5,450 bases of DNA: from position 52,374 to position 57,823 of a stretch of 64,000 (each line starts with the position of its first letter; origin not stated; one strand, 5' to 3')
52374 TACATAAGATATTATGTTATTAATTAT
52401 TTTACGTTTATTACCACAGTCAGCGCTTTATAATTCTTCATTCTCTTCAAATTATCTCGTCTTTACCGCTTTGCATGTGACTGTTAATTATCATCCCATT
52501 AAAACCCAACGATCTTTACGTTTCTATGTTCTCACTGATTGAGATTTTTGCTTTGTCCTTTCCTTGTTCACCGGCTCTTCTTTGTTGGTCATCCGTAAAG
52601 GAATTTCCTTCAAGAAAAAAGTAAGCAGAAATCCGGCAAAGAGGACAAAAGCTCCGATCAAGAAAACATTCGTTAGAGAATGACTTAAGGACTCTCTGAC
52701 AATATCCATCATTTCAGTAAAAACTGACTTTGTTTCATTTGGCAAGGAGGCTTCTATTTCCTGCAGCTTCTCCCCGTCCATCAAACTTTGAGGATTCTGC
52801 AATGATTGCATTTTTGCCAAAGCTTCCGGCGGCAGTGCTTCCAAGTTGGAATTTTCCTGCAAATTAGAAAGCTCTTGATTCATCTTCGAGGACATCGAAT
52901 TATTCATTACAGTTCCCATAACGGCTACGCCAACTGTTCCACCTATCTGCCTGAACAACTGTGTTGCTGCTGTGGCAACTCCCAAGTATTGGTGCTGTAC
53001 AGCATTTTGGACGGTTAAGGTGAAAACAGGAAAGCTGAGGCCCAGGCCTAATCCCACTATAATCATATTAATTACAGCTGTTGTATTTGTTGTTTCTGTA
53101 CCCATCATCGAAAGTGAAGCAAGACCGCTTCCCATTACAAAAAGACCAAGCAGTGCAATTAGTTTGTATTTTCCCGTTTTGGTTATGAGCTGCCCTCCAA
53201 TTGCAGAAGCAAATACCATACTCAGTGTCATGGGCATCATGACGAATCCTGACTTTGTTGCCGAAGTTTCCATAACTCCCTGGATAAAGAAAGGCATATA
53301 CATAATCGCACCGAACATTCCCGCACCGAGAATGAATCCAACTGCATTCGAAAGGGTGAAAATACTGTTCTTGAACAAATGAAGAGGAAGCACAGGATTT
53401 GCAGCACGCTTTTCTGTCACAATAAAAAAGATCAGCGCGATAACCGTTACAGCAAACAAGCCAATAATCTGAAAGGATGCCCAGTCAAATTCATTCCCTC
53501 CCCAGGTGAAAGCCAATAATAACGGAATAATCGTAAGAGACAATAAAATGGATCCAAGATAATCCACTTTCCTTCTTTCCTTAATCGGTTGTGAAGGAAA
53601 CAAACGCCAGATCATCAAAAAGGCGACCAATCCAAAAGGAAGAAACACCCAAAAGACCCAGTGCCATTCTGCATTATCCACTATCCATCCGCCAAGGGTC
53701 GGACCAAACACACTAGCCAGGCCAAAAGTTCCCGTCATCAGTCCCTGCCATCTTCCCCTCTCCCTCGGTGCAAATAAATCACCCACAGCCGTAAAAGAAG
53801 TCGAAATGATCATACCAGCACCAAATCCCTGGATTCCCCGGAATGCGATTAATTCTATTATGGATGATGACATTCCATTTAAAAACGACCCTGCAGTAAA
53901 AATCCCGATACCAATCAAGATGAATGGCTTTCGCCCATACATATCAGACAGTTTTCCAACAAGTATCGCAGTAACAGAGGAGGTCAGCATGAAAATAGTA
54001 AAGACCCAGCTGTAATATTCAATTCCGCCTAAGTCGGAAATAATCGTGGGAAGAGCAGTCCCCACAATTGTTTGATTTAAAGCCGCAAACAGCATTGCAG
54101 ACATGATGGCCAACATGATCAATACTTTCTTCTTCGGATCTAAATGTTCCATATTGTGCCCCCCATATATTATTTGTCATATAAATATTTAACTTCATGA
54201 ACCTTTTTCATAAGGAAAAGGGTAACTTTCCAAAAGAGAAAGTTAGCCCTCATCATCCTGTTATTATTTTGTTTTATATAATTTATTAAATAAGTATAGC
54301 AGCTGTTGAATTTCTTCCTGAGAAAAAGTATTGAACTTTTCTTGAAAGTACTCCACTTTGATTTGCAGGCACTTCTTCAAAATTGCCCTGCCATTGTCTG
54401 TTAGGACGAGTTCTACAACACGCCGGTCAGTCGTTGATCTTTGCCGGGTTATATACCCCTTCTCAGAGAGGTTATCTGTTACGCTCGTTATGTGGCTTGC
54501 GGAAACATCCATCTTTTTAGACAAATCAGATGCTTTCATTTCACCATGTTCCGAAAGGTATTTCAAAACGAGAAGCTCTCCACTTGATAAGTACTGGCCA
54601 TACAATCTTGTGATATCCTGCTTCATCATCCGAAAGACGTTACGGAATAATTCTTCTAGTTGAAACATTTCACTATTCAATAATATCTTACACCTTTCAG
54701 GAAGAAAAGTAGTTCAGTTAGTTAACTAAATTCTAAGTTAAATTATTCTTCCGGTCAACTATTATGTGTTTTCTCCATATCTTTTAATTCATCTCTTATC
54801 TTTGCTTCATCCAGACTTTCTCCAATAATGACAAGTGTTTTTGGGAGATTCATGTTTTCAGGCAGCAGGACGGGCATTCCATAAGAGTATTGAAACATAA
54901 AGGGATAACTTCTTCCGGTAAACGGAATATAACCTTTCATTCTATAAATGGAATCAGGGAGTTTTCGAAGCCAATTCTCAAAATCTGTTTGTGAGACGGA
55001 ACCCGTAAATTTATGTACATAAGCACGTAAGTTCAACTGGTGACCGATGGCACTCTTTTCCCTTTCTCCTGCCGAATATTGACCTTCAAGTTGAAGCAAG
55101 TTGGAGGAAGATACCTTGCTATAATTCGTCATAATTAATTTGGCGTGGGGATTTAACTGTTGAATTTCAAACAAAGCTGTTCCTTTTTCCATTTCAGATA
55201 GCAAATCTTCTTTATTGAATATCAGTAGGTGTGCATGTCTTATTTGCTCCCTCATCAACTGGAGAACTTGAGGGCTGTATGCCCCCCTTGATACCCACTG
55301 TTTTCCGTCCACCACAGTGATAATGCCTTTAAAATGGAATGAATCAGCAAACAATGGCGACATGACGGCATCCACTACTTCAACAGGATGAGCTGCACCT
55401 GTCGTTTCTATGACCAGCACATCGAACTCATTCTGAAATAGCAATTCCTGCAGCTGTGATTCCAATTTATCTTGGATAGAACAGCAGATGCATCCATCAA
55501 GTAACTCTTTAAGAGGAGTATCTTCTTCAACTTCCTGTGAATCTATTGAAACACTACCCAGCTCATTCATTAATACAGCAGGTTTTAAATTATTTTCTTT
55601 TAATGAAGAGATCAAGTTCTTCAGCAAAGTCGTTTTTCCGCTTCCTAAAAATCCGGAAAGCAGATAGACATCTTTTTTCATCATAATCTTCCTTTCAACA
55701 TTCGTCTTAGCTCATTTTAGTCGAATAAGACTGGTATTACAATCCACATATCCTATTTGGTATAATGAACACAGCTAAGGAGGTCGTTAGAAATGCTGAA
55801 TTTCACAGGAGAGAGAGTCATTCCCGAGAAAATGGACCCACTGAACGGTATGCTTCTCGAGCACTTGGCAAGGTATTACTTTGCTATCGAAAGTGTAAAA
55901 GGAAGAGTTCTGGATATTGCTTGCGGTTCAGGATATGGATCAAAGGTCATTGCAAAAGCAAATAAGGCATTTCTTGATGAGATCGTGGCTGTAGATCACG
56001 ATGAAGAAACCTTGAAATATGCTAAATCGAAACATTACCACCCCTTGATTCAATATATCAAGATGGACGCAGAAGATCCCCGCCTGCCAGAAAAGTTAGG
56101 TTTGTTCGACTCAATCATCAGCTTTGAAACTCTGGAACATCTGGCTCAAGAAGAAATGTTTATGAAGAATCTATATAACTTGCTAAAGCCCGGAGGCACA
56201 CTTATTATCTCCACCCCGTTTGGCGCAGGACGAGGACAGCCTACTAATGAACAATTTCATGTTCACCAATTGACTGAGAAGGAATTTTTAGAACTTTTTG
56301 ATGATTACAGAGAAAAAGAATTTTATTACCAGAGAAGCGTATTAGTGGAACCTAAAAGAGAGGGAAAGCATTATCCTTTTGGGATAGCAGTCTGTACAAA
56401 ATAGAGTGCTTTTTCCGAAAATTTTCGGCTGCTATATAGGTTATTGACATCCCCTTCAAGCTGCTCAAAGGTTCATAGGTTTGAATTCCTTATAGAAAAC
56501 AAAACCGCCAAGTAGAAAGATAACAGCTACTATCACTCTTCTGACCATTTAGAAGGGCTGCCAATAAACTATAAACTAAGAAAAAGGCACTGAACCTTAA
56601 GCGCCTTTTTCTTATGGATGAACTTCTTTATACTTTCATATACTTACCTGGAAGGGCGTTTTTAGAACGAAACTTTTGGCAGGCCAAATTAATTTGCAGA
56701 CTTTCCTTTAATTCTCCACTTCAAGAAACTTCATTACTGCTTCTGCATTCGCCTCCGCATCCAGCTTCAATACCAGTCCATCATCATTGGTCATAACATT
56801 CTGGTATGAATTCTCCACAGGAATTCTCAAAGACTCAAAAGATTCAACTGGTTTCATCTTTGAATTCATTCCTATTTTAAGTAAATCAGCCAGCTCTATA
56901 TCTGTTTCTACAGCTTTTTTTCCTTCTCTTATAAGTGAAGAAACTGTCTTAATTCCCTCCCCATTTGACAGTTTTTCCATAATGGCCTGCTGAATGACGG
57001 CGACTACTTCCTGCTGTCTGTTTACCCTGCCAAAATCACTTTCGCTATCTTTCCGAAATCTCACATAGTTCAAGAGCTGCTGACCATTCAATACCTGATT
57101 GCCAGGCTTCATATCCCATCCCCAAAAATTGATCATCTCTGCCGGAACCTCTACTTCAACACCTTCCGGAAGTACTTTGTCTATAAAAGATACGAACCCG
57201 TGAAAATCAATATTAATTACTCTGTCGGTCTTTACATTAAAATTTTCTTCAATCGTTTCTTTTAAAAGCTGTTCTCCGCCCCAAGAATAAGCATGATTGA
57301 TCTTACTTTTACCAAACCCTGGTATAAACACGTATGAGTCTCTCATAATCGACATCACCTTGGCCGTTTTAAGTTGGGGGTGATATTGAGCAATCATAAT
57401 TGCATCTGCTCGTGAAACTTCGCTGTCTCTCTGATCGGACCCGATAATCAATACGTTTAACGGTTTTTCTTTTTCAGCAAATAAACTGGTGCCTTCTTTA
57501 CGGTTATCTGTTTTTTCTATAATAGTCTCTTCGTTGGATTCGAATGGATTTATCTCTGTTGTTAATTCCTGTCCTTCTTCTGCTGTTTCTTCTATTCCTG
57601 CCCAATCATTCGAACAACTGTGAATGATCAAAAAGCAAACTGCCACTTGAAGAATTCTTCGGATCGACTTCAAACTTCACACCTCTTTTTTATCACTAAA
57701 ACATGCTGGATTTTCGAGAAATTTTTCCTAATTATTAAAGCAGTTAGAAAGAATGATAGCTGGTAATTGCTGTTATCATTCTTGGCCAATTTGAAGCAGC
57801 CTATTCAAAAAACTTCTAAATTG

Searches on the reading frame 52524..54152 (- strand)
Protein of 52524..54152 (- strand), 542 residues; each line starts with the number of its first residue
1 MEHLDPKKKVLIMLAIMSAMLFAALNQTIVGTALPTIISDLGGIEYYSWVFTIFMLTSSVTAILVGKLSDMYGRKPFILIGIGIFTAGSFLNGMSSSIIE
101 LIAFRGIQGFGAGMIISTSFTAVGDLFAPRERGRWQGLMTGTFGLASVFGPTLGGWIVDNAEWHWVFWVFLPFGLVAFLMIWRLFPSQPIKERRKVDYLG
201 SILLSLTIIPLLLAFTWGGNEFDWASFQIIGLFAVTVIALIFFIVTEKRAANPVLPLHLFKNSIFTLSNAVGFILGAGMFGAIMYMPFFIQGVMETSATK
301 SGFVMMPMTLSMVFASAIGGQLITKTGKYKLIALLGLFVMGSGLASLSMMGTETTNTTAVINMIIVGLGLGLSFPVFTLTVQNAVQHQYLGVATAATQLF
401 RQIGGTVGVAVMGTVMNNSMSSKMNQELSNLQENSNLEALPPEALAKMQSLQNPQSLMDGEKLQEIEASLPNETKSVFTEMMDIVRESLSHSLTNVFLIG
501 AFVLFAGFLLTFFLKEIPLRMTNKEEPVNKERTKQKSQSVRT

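Call 48: search_protein_families(library=pfam, max_evalue=1, proteins=[window:52524-54152:-])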
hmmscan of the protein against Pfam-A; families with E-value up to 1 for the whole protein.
window:52524-54152:- (542 aa): 4 families
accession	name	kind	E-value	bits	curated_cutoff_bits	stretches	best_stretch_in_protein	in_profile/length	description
PF07690.21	MFS_1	-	2.4e-56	191.6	33.4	1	17-408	2-346/347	Major Facilitator Superfamily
PF06609.19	TRI12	-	1.5e-19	70.3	23.2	1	30-497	63-536/599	Fungal trichothecene efflux pump (TRI12)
PF00083.30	Sugar_tr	-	1.4e-12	47.7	22.3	1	46-182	47-189/452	Sugar (and other) transporter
PF20303.3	YLATT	-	0.23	11.8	26.7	1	342-434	16-105/107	YEATS-Like-Associating Three TM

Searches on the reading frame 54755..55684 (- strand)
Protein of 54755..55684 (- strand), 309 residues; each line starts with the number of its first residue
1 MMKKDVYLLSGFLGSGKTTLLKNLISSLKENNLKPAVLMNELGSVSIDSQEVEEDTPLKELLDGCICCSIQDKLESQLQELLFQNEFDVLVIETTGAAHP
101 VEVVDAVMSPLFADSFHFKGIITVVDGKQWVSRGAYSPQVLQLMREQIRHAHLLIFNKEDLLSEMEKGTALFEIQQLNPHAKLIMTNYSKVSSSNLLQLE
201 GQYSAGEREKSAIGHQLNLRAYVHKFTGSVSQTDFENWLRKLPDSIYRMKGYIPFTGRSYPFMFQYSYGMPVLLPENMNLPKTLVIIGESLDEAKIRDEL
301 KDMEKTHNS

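Call 48: search_protein_families(library=pfam, max_evalue=1, proteins=[window:54755-55684:-])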
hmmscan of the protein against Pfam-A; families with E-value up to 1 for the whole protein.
window:54755-55684:- (309 aa): 31 families (the best 25 are shown)
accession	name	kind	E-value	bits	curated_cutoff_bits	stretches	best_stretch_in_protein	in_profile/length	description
PF02492.25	cobW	-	4.6e-46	157.1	20.7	1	6-183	2-178/180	CobW/HypB/UreG, nucleotide-binding domain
PF07683.19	CobW_C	-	3.1e-13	49.8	22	1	221-303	3-93/94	Cobalamin synthesis protein cobW C-terminal domain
PF03205.20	MobB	-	0.00026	21.3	26.6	1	9-50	4-45/133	Molybdopterin guanine dinucleotide synthesis protein B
PF02367.23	TsaE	-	0.00073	19.9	26.6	1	3-30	20-47/128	Threonylcarbamoyl adenosine biosynthesis protein TsaE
PF03029.23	ATP_bind_1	-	0.0013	19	27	1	11-178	3-186/240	Conserved hypothetical ATP binding protein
PF00005.33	ABC_tran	-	0.0016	19.5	25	1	5-136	12-80/137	ABC transporter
PF13401.12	AAA_22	-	0.0034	18.1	27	1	4-43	5-33/130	AAA domain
PF05729.18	NACHT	-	0.0045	17.3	26.7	1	6-65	2-61/167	NACHT domain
PF01637.24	ATPase_2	-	0.0045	17.3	33.2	1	4-85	20-85/225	ATPase domain predominantly from Archaea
PF24883.2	NPHP3_N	-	0.005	17.5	24.8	1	5-36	23-54/164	Nephrocystin 3, N-terminal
PF25199.1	nSTAND_NTPase5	-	0.0072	16.6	34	1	3-33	40-69/145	Novel STAND NTPase 5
PF00025.27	Arf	-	0.0089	16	22.3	0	119-180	83-147/174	ADP-ribosylation factor family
PF07693.20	KAP_NTPase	-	0.015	15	20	1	10-129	26-58/293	KAP family P-loop domain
PF00437.27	T2SSE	-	0.016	14.4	24.9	1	7-34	145-172/370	Type II/IV secretion system protein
PF13173.12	AAA_14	-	0.018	15.5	27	1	4-30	2-30/129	AAA domain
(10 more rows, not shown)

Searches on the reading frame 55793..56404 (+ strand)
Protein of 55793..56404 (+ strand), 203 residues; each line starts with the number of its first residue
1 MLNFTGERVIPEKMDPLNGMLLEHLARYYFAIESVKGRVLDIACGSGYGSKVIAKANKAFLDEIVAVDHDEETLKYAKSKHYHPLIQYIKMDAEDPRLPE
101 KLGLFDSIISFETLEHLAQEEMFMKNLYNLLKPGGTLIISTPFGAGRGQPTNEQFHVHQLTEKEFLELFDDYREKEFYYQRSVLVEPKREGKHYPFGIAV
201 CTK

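Call 48: search_protein_families(library=pfam, max_evalue=1, proteins=[window:55793-56404:+])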
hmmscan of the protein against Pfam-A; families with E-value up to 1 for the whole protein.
window:55793-56404:+ (203 aa): 20 families
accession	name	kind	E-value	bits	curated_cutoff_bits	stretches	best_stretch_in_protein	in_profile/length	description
PF08241.18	Methyltransf_11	-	1.3e-17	64.6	21.2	1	40-139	1-95/95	Methyltransferase domain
PF13649.12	Methyltransf_25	-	1e-15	58.6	27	1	39-135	1-97/97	Methyltransferase domain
PF13847.12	Methyltransf_31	-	7.2e-15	55.4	27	1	36-151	4-114/145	Methyltransferase domain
PF13489.12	Methyltransf_23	-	3.8e-14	53.2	27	1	27-144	14-121/164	Methyltransferase domain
PF08242.18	Methyltransf_12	-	1.1e-11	45.7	30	1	40-137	1-98/98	Methyltransferase domain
PF01209.24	Ubie_methyltran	-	9.8e-07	28.8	20.1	1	38-139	50-151/233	ubiE/COQ5 methyltransferase family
PF05175.20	MTS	-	3e-06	27.4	23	1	13-139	15-138/170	Methyltransferase small domain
PF02353.26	CMAS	-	8.8e-05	22.4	27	1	38-145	65-170/273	Mycolic acid cyclopropane synthetase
PF13578.12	Methyltransf_24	-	0.00073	20.8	26.3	1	44-139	3-102/105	Methyltransferase domain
PF01135.25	PCMT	-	0.0008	19.7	20.3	1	36-139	74-171/210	Protein-L-isoaspartate(D-aspartate) O-methyltransferase (PCMT)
PF03291.22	mRNA_G-N7_MeTrfase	-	0.00089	18.9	26.6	1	35-81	61-104/315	mRNA (guanine-N(7))-methyltransferase domain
PF01728.25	FtsJ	-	0.0013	19.2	24.1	1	22-106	10-93/181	FtsJ-like methyltransferase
PF00107.32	ADH_zinc_N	-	0.0045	17.4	31.8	1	53-163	9-105/129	Zinc-binding dehydrogenase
PF06325.19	PrmA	-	0.0061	16.5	22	1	36-140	162-259/296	Ribosomal protein L11 methyltransferase (PrmA)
PF11599.14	AviRa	-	0.0097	15.8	25.7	1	37-79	53-95/232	RRNA methyltransferase AviRa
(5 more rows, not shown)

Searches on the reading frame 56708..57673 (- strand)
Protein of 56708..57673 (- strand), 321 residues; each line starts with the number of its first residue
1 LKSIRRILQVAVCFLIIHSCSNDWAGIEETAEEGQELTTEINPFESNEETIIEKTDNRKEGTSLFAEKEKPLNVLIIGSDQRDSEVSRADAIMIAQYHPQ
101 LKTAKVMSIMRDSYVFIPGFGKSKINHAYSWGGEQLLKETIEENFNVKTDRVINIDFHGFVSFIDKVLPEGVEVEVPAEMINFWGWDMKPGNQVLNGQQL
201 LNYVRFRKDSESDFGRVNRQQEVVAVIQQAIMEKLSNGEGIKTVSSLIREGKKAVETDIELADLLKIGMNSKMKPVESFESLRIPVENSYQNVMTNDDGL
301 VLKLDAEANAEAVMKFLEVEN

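Call 48: search_protein_families(library=pfam, max_evalue=1, proteins=[window:56708-57673:-])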
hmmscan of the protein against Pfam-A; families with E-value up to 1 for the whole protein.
window:56708-57673:- (321 aa): 3 families
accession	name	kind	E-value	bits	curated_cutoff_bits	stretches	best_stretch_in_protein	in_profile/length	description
PF03816.19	LytR_cpsA_psr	-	2.3e-39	135.4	24.6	1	88-230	1-147/150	LytR_cpsA_psr family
PF03701.19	UPF0181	-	0.00058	19.8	23.5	1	219-254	12-47/50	Uncharacterised protein family (UPF0181)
PF23852.1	DUF7215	-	0.03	14.9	27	1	180-214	1-33/47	Family of unknown function (DUF7215)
